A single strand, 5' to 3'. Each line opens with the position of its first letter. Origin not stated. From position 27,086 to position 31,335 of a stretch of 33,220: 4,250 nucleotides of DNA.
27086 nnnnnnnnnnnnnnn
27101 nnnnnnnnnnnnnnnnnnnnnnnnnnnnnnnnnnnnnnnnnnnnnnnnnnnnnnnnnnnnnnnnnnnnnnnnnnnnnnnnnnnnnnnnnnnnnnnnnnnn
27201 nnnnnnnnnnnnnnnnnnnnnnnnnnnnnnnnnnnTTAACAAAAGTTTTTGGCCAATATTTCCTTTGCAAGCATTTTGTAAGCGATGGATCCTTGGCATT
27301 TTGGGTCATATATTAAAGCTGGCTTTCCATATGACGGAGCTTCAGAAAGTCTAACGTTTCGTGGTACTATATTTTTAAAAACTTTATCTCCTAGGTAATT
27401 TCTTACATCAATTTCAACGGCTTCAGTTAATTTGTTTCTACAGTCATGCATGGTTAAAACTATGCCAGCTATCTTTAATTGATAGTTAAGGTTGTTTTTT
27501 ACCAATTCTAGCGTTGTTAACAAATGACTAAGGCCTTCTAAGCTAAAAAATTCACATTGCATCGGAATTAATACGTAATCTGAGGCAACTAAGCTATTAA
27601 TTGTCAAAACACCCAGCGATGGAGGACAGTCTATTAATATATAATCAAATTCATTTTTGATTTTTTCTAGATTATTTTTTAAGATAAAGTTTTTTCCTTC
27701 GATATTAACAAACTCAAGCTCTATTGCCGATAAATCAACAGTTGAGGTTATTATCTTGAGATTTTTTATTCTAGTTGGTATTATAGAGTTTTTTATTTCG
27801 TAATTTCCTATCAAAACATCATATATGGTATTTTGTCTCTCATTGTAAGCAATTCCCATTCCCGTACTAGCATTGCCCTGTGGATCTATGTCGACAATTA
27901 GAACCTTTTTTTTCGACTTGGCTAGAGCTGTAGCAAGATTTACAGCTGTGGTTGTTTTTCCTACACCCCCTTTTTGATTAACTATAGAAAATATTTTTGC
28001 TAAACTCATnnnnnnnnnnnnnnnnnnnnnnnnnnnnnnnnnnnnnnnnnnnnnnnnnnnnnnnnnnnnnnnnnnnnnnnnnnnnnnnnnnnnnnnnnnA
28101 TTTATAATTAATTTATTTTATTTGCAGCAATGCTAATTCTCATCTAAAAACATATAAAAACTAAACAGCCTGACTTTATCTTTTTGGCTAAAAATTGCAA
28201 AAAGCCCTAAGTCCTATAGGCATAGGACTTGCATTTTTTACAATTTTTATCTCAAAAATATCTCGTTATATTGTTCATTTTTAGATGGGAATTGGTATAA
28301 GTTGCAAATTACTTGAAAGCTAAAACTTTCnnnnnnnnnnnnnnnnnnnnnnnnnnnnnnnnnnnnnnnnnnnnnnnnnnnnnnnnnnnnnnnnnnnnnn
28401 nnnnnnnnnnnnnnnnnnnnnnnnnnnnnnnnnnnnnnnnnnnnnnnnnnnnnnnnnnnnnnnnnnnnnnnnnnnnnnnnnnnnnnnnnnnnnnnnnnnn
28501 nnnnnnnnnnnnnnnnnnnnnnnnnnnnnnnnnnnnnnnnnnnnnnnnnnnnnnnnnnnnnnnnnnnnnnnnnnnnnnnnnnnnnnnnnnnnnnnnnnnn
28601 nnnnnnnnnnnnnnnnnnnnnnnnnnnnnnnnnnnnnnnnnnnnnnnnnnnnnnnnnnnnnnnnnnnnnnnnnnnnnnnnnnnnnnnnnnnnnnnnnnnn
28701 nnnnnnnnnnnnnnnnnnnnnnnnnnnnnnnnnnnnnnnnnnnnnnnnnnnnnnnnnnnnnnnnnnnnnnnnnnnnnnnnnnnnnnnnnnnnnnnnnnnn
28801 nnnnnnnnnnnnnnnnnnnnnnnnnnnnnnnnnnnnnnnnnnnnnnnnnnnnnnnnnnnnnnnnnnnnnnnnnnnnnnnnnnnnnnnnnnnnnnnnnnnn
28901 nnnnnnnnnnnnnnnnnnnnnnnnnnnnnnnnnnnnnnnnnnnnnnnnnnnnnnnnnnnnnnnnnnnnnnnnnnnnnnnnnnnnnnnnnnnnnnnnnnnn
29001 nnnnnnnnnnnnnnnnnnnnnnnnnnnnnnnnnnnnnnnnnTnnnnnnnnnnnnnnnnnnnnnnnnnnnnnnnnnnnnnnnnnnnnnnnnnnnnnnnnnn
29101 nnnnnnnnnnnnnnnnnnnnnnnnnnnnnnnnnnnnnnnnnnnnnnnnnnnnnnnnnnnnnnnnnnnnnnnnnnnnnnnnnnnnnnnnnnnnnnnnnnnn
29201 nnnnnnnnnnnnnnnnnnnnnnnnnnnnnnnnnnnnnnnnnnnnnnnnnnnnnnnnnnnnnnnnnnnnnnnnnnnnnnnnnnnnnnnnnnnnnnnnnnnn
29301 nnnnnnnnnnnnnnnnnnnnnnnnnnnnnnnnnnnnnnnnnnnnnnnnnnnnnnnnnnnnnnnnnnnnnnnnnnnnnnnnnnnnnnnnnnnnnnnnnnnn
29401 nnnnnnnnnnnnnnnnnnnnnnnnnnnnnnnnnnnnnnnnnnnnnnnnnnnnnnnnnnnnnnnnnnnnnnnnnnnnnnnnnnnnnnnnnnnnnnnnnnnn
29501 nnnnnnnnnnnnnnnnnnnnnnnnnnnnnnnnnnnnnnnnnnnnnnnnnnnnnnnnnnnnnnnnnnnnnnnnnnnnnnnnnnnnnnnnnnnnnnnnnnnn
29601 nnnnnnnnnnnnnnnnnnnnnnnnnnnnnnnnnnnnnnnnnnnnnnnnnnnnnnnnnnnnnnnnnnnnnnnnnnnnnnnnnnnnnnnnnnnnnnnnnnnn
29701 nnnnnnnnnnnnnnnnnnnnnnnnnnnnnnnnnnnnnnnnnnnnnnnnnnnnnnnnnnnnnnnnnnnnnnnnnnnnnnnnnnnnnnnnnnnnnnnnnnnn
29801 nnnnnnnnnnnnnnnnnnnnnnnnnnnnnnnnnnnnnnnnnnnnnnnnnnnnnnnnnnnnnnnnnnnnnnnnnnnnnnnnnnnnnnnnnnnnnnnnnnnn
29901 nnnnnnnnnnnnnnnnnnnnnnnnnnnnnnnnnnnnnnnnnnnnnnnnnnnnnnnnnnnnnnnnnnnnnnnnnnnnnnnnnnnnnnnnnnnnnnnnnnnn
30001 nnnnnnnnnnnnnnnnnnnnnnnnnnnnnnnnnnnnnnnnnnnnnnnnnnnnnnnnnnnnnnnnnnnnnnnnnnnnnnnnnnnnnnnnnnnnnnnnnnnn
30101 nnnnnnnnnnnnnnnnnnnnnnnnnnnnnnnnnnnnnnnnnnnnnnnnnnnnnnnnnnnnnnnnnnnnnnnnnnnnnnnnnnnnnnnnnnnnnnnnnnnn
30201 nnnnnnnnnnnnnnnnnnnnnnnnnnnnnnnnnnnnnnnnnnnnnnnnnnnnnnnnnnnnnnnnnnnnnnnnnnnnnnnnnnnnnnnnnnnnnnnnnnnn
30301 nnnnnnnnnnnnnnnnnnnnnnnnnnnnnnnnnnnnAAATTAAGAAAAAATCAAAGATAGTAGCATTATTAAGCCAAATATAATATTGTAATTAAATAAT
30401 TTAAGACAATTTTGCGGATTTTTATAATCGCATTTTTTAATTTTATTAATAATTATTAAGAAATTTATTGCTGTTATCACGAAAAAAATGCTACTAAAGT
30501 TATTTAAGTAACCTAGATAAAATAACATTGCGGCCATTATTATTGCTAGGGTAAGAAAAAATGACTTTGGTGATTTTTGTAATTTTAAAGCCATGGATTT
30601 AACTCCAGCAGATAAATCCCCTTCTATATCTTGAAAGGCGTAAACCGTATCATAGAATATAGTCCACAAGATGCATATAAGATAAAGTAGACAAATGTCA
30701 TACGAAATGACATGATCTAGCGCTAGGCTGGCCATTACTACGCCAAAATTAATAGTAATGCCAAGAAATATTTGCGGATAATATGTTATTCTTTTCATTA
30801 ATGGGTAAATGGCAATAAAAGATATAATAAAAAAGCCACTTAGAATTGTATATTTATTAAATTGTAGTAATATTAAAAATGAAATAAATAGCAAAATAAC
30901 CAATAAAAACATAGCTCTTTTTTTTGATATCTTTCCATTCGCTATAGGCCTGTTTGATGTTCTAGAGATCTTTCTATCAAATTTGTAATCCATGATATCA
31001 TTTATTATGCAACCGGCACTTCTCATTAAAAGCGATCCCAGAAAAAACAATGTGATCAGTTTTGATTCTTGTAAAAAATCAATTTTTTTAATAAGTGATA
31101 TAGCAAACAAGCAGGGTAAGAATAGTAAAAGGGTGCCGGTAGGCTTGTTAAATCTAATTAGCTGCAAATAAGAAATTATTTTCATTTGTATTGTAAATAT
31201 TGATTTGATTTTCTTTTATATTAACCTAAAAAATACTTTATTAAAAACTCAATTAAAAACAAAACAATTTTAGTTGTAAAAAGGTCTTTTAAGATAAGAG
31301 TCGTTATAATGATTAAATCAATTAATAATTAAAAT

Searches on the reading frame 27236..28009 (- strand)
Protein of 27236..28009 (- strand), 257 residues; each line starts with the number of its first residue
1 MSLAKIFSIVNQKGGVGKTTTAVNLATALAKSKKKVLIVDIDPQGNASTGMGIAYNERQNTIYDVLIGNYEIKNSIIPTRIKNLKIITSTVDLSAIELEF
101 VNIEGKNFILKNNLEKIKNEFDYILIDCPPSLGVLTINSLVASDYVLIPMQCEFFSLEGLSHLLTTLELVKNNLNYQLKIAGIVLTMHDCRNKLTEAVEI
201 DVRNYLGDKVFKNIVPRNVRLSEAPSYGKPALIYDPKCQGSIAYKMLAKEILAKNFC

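Call 40: find_homologous_proteins(query=window:27236-28009:-, max_evalue=1e-40)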
Query window:27236-28009:- (257 aa): 8000 proteins with E <= 1e-40 among 8000 candidates; the best 120 are listed.
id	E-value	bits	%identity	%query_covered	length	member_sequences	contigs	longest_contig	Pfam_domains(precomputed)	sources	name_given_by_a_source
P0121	3.6e-160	549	99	100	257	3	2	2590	PF00142.25,PF10609.16,PF01656.30,PF13614.13,PF09140.18,PF06564.19,PF02374.22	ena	-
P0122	4.2e-130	451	79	98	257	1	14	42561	PF00142.25,PF10609.16,PF01656.30,PF13614.13,PF09140.18,PF06564.19,PF02374.22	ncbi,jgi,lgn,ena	-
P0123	1.2e-123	429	75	98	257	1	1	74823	PF00142.25,PF10609.16,PF01656.30,PF13614.13,PF09140.18,PF06564.19,PF02374.22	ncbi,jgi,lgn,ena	-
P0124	7.0e-118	411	73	98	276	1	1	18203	PF00142.25,PF10609.16,PF01656.30,PF13614.13,PF09140.18,PF06564.19,PF02374.22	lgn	-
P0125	1.4e-117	410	73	98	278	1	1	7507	PF00142.25,PF10609.16,PF01656.30,PF13614.13,PF09140.18,PF06564.19,PF02374.22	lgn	-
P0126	4.5e-117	408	72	98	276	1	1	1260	PF00142.25,PF10609.16,PF01656.30,PF13614.13,PF09140.18,PF06564.19,PF02374.22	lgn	-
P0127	4.9e-116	405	73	98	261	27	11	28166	PF00142.25,PF10609.16,PF01656.30,PF13614.13,PF09140.18,PF06564.19,PF02374.22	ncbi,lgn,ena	-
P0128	9.2e-116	404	74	98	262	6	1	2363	PF00142.25,PF10609.16,PF01656.30,PF13614.13,PF09140.18,PF06564.19,PF02374.22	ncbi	-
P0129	1.0e-115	403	72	98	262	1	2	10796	PF00142.25,PF10609.16,PF01656.30,PF13614.13,PF09140.18,PF06564.19,PF02374.22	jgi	jgi:chromosome partitioning protein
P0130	1.0e-115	403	72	98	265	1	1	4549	PF00142.25,PF10609.16,PF01656.30,PF13614.13,PF09140.18,PF06564.19,PF02374.22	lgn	-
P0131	1.2e-115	403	73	98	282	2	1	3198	PF00142.25,PF10609.16,PF01656.30,PF13614.13,PF09140.18,PF06564.19,PF02374.22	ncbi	-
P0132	4.2e-115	401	73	98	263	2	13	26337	PF00142.25,PF10609.16,PF01656.30,PF13614.13,PF09140.18,PF06564.19,PF02374.22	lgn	-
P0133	4.4e-115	401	71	98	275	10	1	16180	PF00142.25,PF10609.16,PF01656.30,PF13614.13,PF09140.18,PF06564.19,PF02374.22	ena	-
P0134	4.6e-115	401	70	98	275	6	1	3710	PF00142.25,PF10609.16,PF01656.30,PF13614.13,PF09140.18,PF06564.19,PF02374.22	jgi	-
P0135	5.4e-115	401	71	98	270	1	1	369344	PF00142.25,PF10609.16,PF01656.30,PF13614.13,PF09140.18,PF06564.19,PF02374.22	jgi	-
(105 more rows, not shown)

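Call 41: find_encoding_contigs(protein=P0121, flank=10000, max_places=6)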
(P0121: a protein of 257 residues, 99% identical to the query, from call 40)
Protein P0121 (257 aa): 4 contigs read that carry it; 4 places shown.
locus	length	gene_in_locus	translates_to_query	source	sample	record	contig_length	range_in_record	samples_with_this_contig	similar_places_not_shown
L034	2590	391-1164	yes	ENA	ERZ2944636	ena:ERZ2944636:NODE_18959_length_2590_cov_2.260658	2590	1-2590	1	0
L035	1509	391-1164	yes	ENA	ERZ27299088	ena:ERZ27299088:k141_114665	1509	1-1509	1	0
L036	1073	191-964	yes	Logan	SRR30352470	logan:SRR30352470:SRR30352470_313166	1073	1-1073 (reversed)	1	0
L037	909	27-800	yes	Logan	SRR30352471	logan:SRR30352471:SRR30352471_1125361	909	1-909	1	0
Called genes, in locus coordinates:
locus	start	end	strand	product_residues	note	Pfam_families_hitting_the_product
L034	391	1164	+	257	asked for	PF00142:Fer4_NifH (weak), PF01656:CbiA, PF02374:ArsA_ATPase, PF06564:CBP_BcsQ, PF09140:MipZ, PF10609:ParA, PF13614:AAA_31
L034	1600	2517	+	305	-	PF02195:ParB_N, PF17762:HTH_ParB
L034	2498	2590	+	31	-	?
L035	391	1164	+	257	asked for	PF00142:Fer4_NifH (weak), PF01656:CbiA, PF02374:ArsA_ATPase, PF06564:CBP_BcsQ, PF09140:MipZ, PF10609:ParA, PF13614:AAA_31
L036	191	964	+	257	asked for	PF00142:Fer4_NifH (weak), PF01656:CbiA, PF02374:ArsA_ATPase, PF06564:CBP_BcsQ, PF09140:MipZ, PF10609:ParA, PF13614:AAA_31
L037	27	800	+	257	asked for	PF00142:Fer4_NifH (weak), PF01656:CbiA, PF02374:ArsA_ATPase, PF06564:CBP_BcsQ, PF09140:MipZ, PF10609:ParA, PF13614:AAA_31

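Call 42: find_encoding_contigs(protein=P0122, flank=6000, max_places=3)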
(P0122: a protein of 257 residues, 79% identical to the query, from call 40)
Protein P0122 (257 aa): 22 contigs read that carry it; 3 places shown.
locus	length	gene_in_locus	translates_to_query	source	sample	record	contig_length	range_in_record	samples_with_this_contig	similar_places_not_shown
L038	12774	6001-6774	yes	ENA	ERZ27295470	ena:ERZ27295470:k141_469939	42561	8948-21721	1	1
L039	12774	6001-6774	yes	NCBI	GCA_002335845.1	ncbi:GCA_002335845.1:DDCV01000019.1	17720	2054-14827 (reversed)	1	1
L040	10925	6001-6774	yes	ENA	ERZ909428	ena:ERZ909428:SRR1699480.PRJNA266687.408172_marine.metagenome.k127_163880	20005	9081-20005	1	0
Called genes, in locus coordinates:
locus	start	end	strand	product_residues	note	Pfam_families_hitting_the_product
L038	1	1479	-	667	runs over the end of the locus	PF00289:Biotin_carb_N, PF02222:ATP-grasp, PF02786:CPSase_L_D2, PF08443:RimK (weak), PF07478:Dala_Dala_lig_C, PF02785:Biotin_carb_C, PF18140:PCC_BT, PF00364:Biotin_lipoyl, +1 more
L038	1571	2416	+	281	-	PF01040:UbiA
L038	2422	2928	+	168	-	PF01467:CTP_transf_like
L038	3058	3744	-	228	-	PF14355:Abi_C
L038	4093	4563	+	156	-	PF08463:EcoEI_R_C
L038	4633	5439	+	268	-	PF01026:TatD_DNase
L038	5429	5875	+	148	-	PF00383:dCMP_cyt_deam_1, PF14437:MafB19-deam, PF14439:Bd3614-deam (weak)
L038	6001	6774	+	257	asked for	PF00142:Fer4_NifH (weak), PF01656:CbiA, PF02374:ArsA_ATPase (weak), PF06564:CBP_BcsQ, PF09140:MipZ, PF10609:ParA, PF13614:AAA_31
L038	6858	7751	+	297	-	PF02195:ParB_N, PF17762:HTH_ParB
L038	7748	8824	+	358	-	PF00155:Aminotran_1_2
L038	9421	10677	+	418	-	PF00375:SDF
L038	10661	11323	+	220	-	PF03548:LolA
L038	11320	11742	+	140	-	PF02472:ExbD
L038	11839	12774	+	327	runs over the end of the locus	-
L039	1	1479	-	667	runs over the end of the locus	PF00289:Biotin_carb_N, PF02222:ATP-grasp, PF02786:CPSase_L_D2, PF08443:RimK (weak), PF07478:Dala_Dala_lig_C, PF02785:Biotin_carb_C, PF18140:PCC_BT, PF00364:Biotin_lipoyl, +1 more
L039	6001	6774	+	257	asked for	PF00142:Fer4_NifH (weak), PF01656:CbiA, PF02374:ArsA_ATPase (weak), PF06564:CBP_BcsQ, PF09140:MipZ, PF10609:ParA, PF13614:AAA_31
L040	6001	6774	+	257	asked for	PF00142:Fer4_NifH (weak), PF01656:CbiA, PF02374:ArsA_ATPase (weak), PF06564:CBP_BcsQ, PF09140:MipZ, PF10609:ParA, PF13614:AAA_31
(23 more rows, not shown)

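Call 69: find_encoding_contigs(protein=P0123, flank=10000, max_places=2)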
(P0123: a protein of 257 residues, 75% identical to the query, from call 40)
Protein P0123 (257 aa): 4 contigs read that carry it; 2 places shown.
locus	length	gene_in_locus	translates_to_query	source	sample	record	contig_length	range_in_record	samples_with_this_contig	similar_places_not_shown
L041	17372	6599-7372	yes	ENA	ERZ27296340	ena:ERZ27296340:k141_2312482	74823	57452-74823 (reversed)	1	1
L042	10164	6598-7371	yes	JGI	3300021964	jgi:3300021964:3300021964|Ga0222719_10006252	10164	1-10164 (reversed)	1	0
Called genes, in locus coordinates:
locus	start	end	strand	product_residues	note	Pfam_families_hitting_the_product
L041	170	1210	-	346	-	PF05598:DUF772, PF01609:DDE_Tnp_1, PF13359:DDE_Tnp_4, PF13612:DDE_Tnp_1_3 (weak), PF13586:DDE_Tnp_1_2, PF13751:DDE_Tnp_1_6 (weak)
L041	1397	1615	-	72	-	-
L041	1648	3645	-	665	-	PF00289:Biotin_carb_N, PF02222:ATP-grasp, PF02786:CPSase_L_D2, PF07478:Dala_Dala_lig_C, PF02785:Biotin_carb_C, PF18140:PCC_BT, PF25917:BSH_RND (faint), PF00364:Biotin_lipoyl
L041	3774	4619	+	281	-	PF01040:UbiA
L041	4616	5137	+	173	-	PF01467:CTP_transf_like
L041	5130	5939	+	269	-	PF01026:TatD_DNase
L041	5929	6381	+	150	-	PF00383:dCMP_cyt_deam_1, PF14437:MafB19-deam, PF14439:Bd3614-deam (weak)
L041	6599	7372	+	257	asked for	PF00142:Fer4_NifH (weak), PF01656:CbiA, PF02374:ArsA_ATPase (weak), PF06564:CBP_BcsQ, PF09140:MipZ, PF10609:ParA, PF13614:AAA_31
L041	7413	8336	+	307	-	PF02195:ParB_N, PF17762:HTH_ParB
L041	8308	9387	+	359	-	PF00155:Aminotran_1_2, PF00266:Aminotran_5 (weak)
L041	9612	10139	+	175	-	PF00581:Rhodanese, PF11127:YgaP-like_TM (weak)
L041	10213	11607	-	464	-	PF04966:OprB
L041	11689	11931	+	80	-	PF04023:FeoA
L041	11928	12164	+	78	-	PF04023:FeoA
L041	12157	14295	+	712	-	PF00009:GTP_EFTU (faint), PF00350:Dynamin_N (faint), PF01926:MMR_HSR1, PF02421:FeoB_N, PF04548:AIG1 (weak), PF07670:Gate, PF07664:FeoB_C, PF07670:Gate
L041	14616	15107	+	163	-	PF12915:DUF3833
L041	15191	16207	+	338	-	PF01118:Semialdhyde_dh, PF02774:Semialdhyde_dhC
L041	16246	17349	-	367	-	PF00762:Ferrochelatase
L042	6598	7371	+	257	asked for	PF00142:Fer4_NifH (weak), PF01656:CbiA, PF02374:ArsA_ATPase (weak), PF06564:CBP_BcsQ, PF09140:MipZ, PF10609:ParA, PF13614:AAA_31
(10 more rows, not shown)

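Call 73: search_protein_families(library=pfam, proteins=[L041:170-1210:-], max_evalue=0.01)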
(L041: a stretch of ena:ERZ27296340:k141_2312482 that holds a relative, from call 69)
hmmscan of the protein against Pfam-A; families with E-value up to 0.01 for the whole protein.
L041:170-1210:- (346 aa): 6 families
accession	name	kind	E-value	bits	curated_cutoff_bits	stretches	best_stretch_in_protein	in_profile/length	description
PF01609.27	DDE_Tnp_1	-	4.7e-23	82.4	23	1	177-327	20-200/200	Transposase DDE domain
PF05598.16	DUF772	-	1.4e-21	76.7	23.1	1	52-123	4-74/74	Transposase domain (DUF772)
PF13359.12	DDE_Tnp_4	-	1.8e-09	37.9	24.8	1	222-312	61-141/158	DDE superfamily endonuclease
PF13586.12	DDE_Tnp_1_2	-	6.3e-09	36.6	29.2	1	241-306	4-64/86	Transposase DDE domain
PF13751.12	DDE_Tnp_1_6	-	2.2e-07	31.7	25.1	1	276-329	70-123/125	Transposase DDE domain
PF13612.12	DDE_Tnp_1_3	-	2.5e-05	24.7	27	1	197-301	43-145/155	Transposase DDE domain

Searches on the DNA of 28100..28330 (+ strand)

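Call 58: search_dna_similar(query=window:28131-28297:+, collection=plasmids, mode=distant, max_evalue=0.01)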
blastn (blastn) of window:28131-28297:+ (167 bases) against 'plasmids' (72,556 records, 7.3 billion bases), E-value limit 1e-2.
No match.

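Call 60: search_dna_similar(query=window:28131-28297:+, collection=phages, mode=distant, max_evalue=0.01)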
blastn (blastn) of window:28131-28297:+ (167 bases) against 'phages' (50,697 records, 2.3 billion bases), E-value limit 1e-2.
Records with a match: 1; places in all: 1; records where one place covers at least 80% of the query: 0.
Best place of each record, by identity: 80-90% 1.
By first word of the organism name: Mammaliicoccus 1.
By host as written in the record: Mammaliicoccus sciuri Dog036 1.
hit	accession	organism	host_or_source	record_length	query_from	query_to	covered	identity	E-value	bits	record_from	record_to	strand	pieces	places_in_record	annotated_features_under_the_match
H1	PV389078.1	Mammaliicoccus phage phi36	Mammaliicoccus sciuri Dog036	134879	100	138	23%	87.5%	3e-3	47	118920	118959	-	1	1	hypothetical protein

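Call 72: search_rna_families(source=window, start=28100, end=28330, threshold=evalue, max_evalue=1)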
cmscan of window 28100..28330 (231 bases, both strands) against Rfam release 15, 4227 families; matches with E-value up to 1: 4.
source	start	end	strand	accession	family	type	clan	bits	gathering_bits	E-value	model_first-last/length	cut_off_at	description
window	28191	28296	-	RF04342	Plastid-psbA-1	Cis-reg;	CL00153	26.6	54.3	0.12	1-114/114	no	Plastid-psbA-1 3UTR RNA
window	28195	28244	+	RF04035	mir-7910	Gene; miRNA;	-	22.1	83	0.1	1-61/61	no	mir-7910 microRNA precursor family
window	28157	28282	+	RF03940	MIR9563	Gene; miRNA;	-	17.7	90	0.63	1-127/127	no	MIR9563 microRNA precursor family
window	28100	28234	+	RF02377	SurA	Gene; sRNA;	-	10.7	100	0.91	143-279/279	5'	SurA sRNA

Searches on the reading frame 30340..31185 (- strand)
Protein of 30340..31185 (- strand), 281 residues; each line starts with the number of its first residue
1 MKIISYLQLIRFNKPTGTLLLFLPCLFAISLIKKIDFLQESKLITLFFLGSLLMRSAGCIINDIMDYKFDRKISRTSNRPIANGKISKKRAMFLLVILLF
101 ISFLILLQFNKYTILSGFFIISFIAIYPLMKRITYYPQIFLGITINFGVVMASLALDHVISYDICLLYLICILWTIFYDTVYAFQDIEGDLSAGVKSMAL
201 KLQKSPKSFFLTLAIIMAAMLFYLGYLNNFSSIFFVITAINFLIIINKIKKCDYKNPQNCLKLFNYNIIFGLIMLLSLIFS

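Call 28: find_encoding_contigs(protein=window:30340-31185:-, flank=10000, max_places=10)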
Protein window:30340-31185:- (281 aa): 4 contigs read that carry it; 3 places shown.
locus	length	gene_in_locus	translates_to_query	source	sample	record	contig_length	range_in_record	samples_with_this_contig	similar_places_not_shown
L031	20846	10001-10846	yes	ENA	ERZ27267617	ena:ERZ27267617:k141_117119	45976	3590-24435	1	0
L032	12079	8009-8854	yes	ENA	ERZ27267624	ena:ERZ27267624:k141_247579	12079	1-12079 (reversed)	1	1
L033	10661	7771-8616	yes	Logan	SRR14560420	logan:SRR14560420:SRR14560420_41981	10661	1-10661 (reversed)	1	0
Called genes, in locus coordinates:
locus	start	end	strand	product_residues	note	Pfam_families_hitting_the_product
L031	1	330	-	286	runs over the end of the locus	PF03331:LpxC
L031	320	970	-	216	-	PF06271:RDD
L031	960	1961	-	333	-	PF00586:AIRS, PF02769:AIRS_C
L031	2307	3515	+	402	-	PF00464:SHMT, PF00155:Aminotran_1_2, PF01041:DegT_DnrJ_EryC1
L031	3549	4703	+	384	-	PF01966:HD, PF13286:HD_assoc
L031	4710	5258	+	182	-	PF00132:Hexapep (weak), PF25087:GMPPB_C (faint), PF21711:DCTN5, PF25084:LbH_EIF2B (faint)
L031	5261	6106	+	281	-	PF00459:Inositol_P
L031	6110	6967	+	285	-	PF11020:DUF2610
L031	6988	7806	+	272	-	PF08478:POTRA_1, PF03799:FtsQ_DivIB_C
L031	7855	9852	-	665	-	PF00289:Biotin_carb_N, PF02222:ATP-grasp, PF02786:CPSase_L_D2, PF07478:Dala_Dala_lig_C, PF02785:Biotin_carb_C, PF18140:PCC_BT, PF25917:BSH_RND (weak), PF00364:Biotin_lipoyl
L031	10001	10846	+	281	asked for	PF01040:UbiA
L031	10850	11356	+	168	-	PF01467:CTP_transf_like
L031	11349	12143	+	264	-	PF01026:TatD_DNase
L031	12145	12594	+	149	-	PF00383:dCMP_cyt_deam_1, PF14437:MafB19-deam, PF14439:Bd3614-deam (weak)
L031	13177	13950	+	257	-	PF00142:Fer4_NifH (weak), PF01656:CbiA, PF02374:ArsA_ATPase, PF06564:CBP_BcsQ, PF09140:MipZ, PF10609:ParA, PF13614:AAA_31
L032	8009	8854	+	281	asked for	PF01040:UbiA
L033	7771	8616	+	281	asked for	PF01040:UbiA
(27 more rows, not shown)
